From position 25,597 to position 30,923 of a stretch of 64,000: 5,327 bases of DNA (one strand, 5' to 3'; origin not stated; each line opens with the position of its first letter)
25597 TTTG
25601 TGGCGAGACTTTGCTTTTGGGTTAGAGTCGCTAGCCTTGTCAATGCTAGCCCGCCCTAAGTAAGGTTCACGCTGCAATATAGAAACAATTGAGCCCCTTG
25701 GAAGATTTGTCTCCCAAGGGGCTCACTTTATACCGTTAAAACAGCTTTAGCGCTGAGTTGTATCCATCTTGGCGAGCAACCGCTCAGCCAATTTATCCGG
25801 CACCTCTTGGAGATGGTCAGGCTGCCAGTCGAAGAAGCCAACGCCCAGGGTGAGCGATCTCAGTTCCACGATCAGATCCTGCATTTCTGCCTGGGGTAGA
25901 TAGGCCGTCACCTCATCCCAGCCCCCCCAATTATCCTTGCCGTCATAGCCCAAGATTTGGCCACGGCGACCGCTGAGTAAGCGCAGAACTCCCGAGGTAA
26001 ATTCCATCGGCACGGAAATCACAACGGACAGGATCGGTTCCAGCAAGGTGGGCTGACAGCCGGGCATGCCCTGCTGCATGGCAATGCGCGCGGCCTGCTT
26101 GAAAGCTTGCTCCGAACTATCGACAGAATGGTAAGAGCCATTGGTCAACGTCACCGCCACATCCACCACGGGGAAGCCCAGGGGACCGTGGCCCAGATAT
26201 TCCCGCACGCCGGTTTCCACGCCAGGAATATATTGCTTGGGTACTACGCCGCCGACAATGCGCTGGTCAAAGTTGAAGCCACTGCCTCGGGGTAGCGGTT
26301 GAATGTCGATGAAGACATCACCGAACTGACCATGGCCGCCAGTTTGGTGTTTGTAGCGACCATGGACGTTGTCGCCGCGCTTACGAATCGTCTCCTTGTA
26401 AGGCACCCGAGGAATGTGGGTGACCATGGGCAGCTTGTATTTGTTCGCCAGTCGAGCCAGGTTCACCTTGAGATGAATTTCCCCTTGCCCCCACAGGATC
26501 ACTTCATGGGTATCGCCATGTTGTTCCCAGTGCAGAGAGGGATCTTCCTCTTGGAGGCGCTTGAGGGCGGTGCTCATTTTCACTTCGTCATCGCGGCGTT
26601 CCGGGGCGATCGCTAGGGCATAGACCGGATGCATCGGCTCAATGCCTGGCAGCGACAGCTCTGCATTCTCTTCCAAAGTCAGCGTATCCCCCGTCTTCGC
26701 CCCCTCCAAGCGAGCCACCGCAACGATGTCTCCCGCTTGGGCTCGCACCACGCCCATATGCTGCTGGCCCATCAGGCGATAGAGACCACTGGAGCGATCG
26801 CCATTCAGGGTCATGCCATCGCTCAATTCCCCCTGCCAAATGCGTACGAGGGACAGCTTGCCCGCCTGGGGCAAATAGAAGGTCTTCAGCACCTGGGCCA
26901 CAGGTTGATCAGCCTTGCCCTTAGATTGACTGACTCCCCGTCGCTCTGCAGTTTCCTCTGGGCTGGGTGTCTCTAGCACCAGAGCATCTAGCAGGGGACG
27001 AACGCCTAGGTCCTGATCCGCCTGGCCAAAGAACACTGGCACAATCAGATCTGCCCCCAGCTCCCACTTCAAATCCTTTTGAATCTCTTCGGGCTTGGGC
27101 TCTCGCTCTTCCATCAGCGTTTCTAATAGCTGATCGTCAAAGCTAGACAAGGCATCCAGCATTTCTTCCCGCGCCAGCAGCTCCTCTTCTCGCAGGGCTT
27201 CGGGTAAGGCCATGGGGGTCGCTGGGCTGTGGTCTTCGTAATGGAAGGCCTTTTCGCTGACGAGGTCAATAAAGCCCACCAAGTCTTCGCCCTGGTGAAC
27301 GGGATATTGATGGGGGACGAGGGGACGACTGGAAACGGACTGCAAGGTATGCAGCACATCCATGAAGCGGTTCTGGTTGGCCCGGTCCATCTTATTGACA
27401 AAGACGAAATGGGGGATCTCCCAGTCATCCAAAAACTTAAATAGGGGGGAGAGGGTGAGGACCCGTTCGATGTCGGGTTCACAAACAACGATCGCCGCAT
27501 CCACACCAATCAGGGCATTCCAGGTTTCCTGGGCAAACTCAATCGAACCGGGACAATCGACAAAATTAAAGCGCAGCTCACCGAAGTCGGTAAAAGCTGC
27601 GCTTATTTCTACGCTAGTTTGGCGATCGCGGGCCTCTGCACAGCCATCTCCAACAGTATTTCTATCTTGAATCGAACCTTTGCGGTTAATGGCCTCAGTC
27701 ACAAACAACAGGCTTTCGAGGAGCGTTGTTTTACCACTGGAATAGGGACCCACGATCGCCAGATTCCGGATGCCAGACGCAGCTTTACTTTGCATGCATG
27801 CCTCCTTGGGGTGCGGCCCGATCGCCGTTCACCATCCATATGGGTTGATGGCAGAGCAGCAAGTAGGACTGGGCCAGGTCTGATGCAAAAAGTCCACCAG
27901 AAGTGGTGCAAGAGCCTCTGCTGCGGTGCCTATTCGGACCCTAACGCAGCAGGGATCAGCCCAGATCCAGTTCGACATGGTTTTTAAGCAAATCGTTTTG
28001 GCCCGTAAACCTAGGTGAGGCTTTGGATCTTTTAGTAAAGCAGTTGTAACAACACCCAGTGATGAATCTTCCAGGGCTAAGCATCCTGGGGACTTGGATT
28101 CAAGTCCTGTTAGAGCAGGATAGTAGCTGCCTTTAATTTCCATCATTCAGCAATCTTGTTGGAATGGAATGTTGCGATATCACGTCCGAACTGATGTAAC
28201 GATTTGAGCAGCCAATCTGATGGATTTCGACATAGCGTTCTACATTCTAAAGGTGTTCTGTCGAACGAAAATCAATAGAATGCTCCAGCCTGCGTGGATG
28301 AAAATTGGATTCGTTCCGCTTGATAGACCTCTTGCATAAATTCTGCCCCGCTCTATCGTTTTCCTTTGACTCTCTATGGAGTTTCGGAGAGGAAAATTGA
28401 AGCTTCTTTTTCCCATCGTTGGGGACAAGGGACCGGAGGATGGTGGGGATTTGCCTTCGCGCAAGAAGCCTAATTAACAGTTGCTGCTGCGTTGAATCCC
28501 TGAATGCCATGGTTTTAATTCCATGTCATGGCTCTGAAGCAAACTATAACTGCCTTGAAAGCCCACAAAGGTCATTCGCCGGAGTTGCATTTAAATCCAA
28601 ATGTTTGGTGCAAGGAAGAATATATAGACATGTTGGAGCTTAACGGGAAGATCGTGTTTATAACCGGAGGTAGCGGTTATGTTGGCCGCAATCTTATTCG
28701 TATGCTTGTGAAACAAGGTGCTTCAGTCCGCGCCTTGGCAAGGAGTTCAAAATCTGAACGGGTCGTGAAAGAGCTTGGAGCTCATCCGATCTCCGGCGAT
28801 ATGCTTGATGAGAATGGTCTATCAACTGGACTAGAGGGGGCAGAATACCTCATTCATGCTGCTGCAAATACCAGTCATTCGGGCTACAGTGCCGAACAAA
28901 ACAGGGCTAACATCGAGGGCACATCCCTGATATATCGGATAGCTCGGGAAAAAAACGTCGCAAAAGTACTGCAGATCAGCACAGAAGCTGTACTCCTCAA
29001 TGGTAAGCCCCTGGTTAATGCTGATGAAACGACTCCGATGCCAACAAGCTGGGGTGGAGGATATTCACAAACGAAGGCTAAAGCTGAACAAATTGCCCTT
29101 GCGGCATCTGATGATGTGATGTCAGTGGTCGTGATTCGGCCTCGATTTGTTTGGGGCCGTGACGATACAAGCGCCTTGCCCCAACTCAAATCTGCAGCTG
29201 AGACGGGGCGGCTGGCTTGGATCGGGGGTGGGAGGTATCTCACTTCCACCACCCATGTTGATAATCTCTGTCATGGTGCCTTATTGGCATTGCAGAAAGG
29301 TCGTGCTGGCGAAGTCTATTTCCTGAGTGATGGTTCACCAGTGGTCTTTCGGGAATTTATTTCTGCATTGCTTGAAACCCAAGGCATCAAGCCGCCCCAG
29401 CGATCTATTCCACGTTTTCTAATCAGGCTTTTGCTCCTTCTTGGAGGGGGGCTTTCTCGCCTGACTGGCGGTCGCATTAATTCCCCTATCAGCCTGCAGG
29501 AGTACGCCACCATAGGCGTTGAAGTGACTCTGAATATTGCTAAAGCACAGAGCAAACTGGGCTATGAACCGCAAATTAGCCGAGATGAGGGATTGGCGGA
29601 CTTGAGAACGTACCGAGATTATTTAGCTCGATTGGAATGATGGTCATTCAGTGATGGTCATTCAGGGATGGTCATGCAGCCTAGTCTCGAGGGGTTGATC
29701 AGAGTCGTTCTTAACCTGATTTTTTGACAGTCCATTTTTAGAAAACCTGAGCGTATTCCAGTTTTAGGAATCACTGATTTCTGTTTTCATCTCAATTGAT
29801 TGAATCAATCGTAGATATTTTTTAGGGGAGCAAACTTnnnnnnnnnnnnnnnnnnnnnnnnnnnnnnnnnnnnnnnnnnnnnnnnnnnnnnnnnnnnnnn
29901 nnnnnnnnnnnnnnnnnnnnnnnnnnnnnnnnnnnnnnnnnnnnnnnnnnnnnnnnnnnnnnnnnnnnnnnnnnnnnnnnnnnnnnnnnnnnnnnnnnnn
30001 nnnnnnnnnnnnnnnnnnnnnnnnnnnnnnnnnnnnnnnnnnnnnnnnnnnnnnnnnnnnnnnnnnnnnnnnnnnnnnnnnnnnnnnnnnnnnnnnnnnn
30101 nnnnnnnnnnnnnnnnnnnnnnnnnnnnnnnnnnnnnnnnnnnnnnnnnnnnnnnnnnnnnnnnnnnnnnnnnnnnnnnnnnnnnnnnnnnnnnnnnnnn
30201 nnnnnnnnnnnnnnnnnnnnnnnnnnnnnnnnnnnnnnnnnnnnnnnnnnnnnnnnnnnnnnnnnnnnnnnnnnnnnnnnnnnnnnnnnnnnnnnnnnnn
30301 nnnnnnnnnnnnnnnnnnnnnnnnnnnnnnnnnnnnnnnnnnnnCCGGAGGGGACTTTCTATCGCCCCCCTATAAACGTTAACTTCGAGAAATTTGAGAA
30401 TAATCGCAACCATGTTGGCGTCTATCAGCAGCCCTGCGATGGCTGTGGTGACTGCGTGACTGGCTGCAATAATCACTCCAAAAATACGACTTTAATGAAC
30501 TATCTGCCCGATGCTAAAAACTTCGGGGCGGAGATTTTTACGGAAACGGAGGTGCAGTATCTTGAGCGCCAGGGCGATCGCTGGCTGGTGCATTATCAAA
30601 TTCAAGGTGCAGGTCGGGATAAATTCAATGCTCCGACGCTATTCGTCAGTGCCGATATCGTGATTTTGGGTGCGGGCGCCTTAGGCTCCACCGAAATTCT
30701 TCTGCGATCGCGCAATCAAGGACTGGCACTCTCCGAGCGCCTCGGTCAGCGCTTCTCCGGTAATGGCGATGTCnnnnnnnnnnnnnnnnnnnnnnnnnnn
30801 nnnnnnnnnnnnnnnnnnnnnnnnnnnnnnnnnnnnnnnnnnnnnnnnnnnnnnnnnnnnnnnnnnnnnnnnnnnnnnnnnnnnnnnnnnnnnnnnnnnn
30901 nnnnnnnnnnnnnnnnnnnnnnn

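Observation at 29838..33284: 1148-aa fusion of a ChoD-like GMC flavoenzyme to an alpha/beta hydrolase whose nucleophile elbow carries Cys instead of Ser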

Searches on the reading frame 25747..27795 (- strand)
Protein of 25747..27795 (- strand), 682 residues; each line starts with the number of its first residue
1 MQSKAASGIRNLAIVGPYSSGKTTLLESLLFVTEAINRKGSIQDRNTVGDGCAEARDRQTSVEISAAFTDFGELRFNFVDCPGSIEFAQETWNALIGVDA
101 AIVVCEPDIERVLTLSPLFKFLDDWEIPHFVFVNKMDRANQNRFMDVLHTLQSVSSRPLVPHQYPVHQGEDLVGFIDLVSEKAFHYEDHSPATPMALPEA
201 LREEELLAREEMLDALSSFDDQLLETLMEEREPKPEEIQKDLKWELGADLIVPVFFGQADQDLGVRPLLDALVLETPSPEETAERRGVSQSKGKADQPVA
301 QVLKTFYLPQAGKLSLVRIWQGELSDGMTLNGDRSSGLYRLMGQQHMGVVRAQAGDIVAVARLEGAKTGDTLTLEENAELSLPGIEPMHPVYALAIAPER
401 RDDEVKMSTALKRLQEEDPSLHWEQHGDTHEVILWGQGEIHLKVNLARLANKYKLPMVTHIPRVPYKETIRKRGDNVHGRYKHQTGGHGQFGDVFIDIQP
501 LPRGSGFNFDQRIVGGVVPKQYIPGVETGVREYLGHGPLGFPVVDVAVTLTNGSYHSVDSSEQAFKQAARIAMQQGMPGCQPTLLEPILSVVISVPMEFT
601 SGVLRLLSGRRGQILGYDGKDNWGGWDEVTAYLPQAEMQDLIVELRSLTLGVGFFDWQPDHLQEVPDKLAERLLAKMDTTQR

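Call 9: search_protein_families(library=pfam, proteins=[window:25747-27795:-], max_evalue=0.001)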
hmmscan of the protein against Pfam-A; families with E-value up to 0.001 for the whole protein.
window:25747-27795:- (682 aa): 7 families
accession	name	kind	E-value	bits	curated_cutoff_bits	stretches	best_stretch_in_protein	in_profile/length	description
PF03764.24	EFG_IV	-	3.9e-39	133.6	24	1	462-578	1-118/121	Elongation factor G, domain IV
PF00009.33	GTP_EFTU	-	8e-31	107.5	26.5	1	9-277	3-187/188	Elongation factor Tu GTP binding domain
PF14492.12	EFG_III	-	5.1e-22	78.1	27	1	389-458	3-72/75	Elongation Factor G, domain III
PF00679.30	EFG_C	-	8.7e-20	71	27.9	1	584-672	2-88/89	Elongation factor G C-terminus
PF22042.2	EF-G_D2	-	1.3e-07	32.1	27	1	301-373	5-82/84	Elongation factor G domain 2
PF03144.31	GTP_EFTU_D2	-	5.2e-05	24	30.3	1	312-373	1-73/73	Elongation factor Tu domain 2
PF01926.29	MMR_HSR1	-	0.00049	20.6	21.9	0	12-135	2-113/113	50S ribosome-binding GTPase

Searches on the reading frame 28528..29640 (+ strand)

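Call 9: search_protein_families(library=pfam, proteins=[window:28528-29640:+], max_evalue=0.001)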
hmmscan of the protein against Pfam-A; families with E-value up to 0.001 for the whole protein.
window:28528-29640:+ (370 aa): 10 families
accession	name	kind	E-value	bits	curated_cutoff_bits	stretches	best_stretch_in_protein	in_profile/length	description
PF01073.25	3Beta_HSD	-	3.6e-36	125.1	22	1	45-293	2-277/280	3-beta hydroxysteroid dehydrogenase/isomerase family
PF01370.27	Epimerase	-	2.2e-27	96.4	20.9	1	43-264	1-237/240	NAD dependent epimerase/dehydratase family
PF07993.18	NAD_binding_4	-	6.9e-17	61.9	20.1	1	45-215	1-214/258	Male sterility protein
PF16363.11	GDP_Man_Dehyd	-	2.5e-13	50.6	27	1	44-280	1-261/332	GDP-mannose 4,6 dehydratase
PF04321.23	RmlD_sub_bind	-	2.3e-11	43.8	27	1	43-228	3-171/287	RmlD substrate binding domain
PF13460.12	NAD_binding_10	-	2.7e-11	44.1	27.2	1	47-205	1-143/184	NAD(P)H-binding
PF05368.20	NmrA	-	4.7e-09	36.7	27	1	41-113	3-78/298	NmrA-like family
PF02719.21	Polysacc_synt_2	-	1.3e-08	34.8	20.2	1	43-153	1-129/293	Polysaccharide biosynthesis protein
PF00106.31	adh_short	-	1.6e-05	24.9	26.6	1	41-103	1-69/195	short chain dehydrogenase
PF02254.24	TrkA_N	-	0.00015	22.5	23.8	1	48-155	5-113/116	TrkA-N domain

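Call 75: search_protein_families(library=ncbifam, proteins=[window:28528-29640:+], max_evalue=0.01)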
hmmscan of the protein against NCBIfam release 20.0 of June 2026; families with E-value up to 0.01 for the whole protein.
window:28528-29640:+ (370 aa): 79 families (the best 25 are shown)
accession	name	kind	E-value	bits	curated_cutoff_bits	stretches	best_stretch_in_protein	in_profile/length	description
NF042422.1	oxyalk_red_OleD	equivalog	4e-51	174.3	580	1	43-361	3-326/329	2-alkyl-3-oxoalkanoate reductase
NF042423.1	oxyalk_red_Shew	equivalog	5.3e-44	150.6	580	1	37-358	5-330/331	2-alkyl-3-oxoalkanoate reductase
TIGR03466.1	HpnA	hypoth_equivalog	1.1e-43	149.4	367.65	1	42-350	2-309/327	hopanoid-associated sugar epimerase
NF052578.1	StrlDmthSdmBMthl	equivalog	8.6e-22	78.3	600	1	44-303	4-263/328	sterol demethylase protein SdmB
TIGR01746.1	Thioester-redct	subfamily_domain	2.9e-18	66.2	213.35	2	104-285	88-280/371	thioester reductase domain-containing protein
TIGR01777.1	yfcH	hypoth_equivalog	1.2e-14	54.6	207.35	1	43-323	1-276/292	TIGR01777 family oxidoreductase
TIGR04180.1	EDH_00030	hypoth_equivalog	1.4e-14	53.9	475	1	43-210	1-177/297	NAD-dependent 4,6-dehydratase LegB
TIGR01181.1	dTDP_gluc_dehyt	equivalog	3.5e-13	49.3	365.1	1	43-356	2-304/321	dTDP-glucose 4,6-dehydratase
NF058621.1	DiazavRedAvaA7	equivalog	3.9e-12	46.4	400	1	43-299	3-261/304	3-diazoavenalumate denitrifying reductase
NF005539.0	PRK07201.1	equivalog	1.2e-11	44.1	549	1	44-216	4-185/657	SDR family oxidoreductase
TIGR01214.1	rmlD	equivalog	7.2e-09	35.1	224.05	1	43-270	2-211/285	dTDP-4-dehydrorhamnose reductase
NF041293.1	G6PDh_Azf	equivalog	4.7e-08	32.8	400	1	42-153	4-116/252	NAD-dependent glucose-6-phosphate dehydrogenase Azf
TIGR01179.1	galE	equivalog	4.7e-08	32.2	262.3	1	43-212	2-180/332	UDP-glucose 4-epimerase GalE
TIGR03589.1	PseB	equivalog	5.8e-08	32.1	407.75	1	38-153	2-126/324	UDP-N-acetylglucosamine 4,6-dehydratase (inverting)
NF005467.0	PRK07060.1-5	equivalog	2.2e-06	27.4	360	1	37-106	6-76/245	SDR family oxidoreductase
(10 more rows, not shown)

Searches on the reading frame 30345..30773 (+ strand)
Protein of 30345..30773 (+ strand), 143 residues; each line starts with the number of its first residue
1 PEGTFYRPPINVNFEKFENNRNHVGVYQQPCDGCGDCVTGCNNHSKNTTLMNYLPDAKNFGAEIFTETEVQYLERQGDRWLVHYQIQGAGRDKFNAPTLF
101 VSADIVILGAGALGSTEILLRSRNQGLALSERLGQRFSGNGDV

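Call 66: search_solved_structures(query=window:30345-30773:+, max_evalue=10, show_alignments=5)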
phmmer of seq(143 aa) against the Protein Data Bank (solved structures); distinct sequences matched with E-value up to 10: 18.
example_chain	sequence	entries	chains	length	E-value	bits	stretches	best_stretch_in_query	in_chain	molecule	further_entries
4rek_A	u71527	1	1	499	0.00055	23.1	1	38-142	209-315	Cholesterol oxidase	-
1cc2_A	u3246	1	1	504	0.00055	23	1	38-142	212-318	PROTEIN (CHOLESTEROL OXIDASE)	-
3cnj_A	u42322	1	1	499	0.00055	23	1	38-142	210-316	Cholesterol oxidase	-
3b6d_A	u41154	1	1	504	0.00055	23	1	38-142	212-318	Cholesterol oxidase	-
1cbo_A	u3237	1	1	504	0.00056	23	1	38-142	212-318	PROTEIN (CHOLESTEROL OXIDASE)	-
3gyi_A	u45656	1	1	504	0.00056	23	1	38-142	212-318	Cholesterol oxidase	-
1b4v_A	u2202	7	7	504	0.00056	23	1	38-142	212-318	PROTEIN (CHOLESTEROL OXIDASE) | CHOLESTEROL OXIDASE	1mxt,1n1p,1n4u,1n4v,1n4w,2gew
1ijh_A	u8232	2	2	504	0.00056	23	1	38-142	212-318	CHOLESTEROL OXIDASE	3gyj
3b3r_A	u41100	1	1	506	0.00056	23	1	38-142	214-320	Cholesterol oxidase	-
1b8s_A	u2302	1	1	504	0.00056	23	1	38-142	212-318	PROTEIN (CHOLESTEROL OXIDASE)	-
4u2l_A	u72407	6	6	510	0.00057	23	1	38-142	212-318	Cholesterol oxidase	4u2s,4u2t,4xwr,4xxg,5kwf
1coy_A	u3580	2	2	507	0.28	14.3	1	33-143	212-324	CHOLESTEROL OXIDASE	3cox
1ryi_A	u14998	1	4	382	1.2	12.3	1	52-81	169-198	GLYCINE OXIDASE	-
3if9_A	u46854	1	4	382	1.2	12.3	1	52-81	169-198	Glycine oxidase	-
1ng3_A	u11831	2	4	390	1.2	12.2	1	52-81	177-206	Glycine oxidase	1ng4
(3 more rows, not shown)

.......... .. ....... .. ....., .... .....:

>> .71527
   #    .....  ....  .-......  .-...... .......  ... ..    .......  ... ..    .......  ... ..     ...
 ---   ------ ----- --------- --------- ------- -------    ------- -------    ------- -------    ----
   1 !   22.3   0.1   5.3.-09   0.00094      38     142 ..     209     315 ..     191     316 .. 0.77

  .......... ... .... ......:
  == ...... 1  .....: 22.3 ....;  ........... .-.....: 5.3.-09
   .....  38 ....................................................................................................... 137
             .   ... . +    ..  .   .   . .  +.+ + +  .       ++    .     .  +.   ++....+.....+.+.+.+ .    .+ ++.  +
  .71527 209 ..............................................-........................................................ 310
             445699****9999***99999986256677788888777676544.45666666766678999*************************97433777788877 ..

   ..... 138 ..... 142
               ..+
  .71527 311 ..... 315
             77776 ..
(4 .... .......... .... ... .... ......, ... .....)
